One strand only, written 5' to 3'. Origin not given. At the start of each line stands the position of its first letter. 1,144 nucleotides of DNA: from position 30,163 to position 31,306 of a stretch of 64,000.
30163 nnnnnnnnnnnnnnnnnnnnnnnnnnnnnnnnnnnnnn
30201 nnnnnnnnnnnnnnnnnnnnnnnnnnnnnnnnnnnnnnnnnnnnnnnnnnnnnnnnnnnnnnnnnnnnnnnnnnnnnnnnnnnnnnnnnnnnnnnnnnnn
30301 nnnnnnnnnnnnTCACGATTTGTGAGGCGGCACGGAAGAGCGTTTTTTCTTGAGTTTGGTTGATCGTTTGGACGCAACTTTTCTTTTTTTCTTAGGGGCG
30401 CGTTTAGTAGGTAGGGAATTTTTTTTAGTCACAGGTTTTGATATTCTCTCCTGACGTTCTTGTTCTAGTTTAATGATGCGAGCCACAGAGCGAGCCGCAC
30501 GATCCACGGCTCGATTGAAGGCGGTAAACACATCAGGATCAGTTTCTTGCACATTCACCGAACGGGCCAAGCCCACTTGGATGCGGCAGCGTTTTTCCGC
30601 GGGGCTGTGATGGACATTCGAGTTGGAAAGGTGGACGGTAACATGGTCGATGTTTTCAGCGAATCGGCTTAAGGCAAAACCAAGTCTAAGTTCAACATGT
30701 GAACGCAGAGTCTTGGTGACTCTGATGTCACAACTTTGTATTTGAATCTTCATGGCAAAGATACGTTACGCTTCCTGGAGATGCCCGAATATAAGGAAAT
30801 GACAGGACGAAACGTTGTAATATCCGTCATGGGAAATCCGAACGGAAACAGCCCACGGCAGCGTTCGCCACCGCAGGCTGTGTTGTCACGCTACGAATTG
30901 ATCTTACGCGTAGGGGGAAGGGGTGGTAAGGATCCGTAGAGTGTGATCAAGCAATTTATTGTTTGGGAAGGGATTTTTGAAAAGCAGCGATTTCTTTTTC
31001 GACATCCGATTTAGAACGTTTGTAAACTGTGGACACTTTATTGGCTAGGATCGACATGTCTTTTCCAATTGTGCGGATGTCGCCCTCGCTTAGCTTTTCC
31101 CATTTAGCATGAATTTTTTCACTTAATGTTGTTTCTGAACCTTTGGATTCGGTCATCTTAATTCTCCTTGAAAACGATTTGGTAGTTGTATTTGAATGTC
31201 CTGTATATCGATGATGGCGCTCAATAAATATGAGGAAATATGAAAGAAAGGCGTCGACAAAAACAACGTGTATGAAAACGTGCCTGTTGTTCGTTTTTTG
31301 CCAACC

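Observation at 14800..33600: About 19-kb region densely packed with general-stress-type genes and paralog pairs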

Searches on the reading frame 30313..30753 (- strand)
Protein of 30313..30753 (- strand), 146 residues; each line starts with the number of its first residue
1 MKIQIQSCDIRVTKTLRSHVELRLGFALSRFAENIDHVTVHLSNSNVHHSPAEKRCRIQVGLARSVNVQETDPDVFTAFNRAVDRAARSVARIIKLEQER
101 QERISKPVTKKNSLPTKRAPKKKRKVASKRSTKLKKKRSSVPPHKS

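Call 6: search_protein_families(library=pfam, proteins=[window:30313-30753:-], max_evalue=0.01)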
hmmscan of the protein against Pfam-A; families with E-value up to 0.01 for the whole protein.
window:30313-30753:- (146 aa): 1 family
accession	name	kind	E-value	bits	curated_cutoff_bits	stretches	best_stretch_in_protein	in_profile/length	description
PF02482.25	Ribosomal_S30AE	-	4.1e-10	40.7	23.7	1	3-92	1-82/88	Sigma 54 modulation protein / S30EA ribosomal protein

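Call 62: search_solved_structures(query=window:30313-30753:-, max_evalue=0.01)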
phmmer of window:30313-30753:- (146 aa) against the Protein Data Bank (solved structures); distinct sequences matched with E-value up to 0.01: 4.
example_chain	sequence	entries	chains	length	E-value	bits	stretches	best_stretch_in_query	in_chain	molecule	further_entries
2ywq_A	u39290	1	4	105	4.4e-06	30.3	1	9-93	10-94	Ribosomal subunit interface protein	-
6gzx_V3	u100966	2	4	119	5.8e-06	29.9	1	9-93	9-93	Ribosome hibernation promoting factor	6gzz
6gzq_V2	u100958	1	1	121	5.9e-06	29.9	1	9-93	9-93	Ribosome hibernation promoting factor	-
6eri_BV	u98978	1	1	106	0.0093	19.5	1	2-86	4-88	Ribosome-binding factor PSRP1, chloroplastic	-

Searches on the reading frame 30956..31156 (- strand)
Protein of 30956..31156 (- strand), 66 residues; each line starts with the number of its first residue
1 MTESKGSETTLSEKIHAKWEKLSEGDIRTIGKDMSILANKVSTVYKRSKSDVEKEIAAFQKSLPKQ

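Call 25: search_protein_families(library=pfam, proteins=[window:30956-31153:-], max_evalue=0.1)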
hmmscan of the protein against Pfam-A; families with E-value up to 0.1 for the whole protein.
window:30956-31153:- (65 aa): 0 families

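Call 26: search_protein_families(library=ncbifam, proteins=[window:30956-31153:-], max_evalue=0.1)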
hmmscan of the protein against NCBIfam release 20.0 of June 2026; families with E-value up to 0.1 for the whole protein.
window:30956-31153:- (65 aa): 1 family
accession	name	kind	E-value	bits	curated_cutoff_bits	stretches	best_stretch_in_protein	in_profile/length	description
NF007748.0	PRK10428.1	equivalog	0.00075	19.5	113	1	5-59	8-62/69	hypothetical protein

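Call 61: search_solved_structures(query=window:30956-31156:-, max_evalue=10, show_alignments=2)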
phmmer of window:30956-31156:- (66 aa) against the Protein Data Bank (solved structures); distinct sequences matched with E-value up to 10: 3.
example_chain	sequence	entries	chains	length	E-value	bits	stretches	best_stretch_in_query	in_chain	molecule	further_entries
1ryk_A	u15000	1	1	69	0.093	16.3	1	5-59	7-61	Protein yjbJ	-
1yww_A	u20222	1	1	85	0.22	15.1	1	5-60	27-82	Hypothetical protein PA4738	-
4hr6_C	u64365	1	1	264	1.7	12.4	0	12-40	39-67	LECTIN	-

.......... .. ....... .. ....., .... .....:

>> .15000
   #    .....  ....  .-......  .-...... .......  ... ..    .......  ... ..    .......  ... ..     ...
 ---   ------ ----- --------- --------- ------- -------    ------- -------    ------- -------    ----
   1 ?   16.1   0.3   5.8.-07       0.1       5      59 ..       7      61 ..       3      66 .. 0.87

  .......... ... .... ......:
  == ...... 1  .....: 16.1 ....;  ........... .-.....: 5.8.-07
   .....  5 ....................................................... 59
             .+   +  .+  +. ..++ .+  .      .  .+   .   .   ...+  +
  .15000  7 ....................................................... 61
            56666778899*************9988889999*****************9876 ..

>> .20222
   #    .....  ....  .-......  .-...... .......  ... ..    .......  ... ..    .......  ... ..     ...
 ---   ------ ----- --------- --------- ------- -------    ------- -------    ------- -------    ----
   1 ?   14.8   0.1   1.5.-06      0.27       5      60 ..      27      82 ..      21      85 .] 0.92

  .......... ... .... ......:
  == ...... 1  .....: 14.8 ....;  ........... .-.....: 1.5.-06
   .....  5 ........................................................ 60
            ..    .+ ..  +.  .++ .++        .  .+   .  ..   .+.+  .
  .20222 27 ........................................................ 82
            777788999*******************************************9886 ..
